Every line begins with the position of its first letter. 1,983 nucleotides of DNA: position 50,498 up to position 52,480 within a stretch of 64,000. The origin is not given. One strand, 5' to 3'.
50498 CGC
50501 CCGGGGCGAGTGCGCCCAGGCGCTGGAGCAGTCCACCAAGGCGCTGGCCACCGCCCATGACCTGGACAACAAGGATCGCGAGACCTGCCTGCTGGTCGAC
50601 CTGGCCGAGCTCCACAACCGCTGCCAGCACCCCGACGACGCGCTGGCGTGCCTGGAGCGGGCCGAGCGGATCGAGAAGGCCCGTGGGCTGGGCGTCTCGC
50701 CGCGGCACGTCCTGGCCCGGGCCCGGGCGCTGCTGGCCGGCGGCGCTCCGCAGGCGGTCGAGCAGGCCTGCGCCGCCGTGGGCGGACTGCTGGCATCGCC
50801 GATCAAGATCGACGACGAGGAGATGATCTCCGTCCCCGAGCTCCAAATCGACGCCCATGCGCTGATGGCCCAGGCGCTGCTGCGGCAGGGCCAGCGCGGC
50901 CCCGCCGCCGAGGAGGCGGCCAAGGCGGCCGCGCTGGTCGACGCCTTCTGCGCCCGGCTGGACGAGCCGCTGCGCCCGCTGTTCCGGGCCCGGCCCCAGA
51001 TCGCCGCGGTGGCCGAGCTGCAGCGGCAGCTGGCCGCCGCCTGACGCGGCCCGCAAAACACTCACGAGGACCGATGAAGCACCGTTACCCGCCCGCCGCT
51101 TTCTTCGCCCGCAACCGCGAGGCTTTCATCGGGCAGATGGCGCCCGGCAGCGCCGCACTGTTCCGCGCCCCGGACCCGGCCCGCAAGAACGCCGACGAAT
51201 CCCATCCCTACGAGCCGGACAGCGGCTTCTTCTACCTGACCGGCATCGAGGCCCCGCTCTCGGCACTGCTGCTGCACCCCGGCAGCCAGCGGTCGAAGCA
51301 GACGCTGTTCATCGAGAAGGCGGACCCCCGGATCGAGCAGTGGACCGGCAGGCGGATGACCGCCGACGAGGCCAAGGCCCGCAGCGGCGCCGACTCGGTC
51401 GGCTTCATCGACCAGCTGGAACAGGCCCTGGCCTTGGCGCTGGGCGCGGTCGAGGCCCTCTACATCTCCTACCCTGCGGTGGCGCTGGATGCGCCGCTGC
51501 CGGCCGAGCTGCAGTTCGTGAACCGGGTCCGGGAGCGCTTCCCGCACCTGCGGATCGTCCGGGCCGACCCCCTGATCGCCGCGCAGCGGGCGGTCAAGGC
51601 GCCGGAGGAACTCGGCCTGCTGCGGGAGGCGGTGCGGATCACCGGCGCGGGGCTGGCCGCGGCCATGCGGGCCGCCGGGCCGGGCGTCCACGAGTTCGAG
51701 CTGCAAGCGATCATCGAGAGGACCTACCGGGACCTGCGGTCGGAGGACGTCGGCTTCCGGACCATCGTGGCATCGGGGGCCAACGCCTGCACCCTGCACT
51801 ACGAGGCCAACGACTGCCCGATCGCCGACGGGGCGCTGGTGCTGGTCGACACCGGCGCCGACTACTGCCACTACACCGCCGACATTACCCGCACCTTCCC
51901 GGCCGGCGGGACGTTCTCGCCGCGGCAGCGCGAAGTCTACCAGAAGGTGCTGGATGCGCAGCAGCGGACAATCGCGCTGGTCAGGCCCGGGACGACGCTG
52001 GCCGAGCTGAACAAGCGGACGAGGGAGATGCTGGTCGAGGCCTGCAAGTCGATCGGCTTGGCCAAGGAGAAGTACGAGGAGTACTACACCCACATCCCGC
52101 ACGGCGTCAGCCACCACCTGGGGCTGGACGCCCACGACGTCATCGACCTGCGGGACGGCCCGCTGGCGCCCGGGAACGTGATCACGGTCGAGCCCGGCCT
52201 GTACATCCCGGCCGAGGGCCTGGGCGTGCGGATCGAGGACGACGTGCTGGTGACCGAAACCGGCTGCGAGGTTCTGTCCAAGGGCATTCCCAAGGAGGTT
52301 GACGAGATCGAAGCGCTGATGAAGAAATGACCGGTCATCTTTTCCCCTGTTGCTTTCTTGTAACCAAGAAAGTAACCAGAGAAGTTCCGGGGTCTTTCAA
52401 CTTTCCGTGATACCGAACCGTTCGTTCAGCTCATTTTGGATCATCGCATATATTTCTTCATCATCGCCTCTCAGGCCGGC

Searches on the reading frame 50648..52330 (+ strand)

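Call 9: search_protein_families(library=pfam, proteins=[window:50648-52330:+], max_evalue=0.0001)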
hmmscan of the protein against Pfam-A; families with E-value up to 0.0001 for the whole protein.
window:50648-52330:+ (560 aa): 2 families
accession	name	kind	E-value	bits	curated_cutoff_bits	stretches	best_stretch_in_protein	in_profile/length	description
PF00557.29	Peptidase_M24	-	7.9e-61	205.9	23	1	324-537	2-208/208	Metallopeptidase family M24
PF05195.22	AMP_N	-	2e-26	92.5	24.6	1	153-269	1-118/121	Aminopeptidase P, N-terminal domain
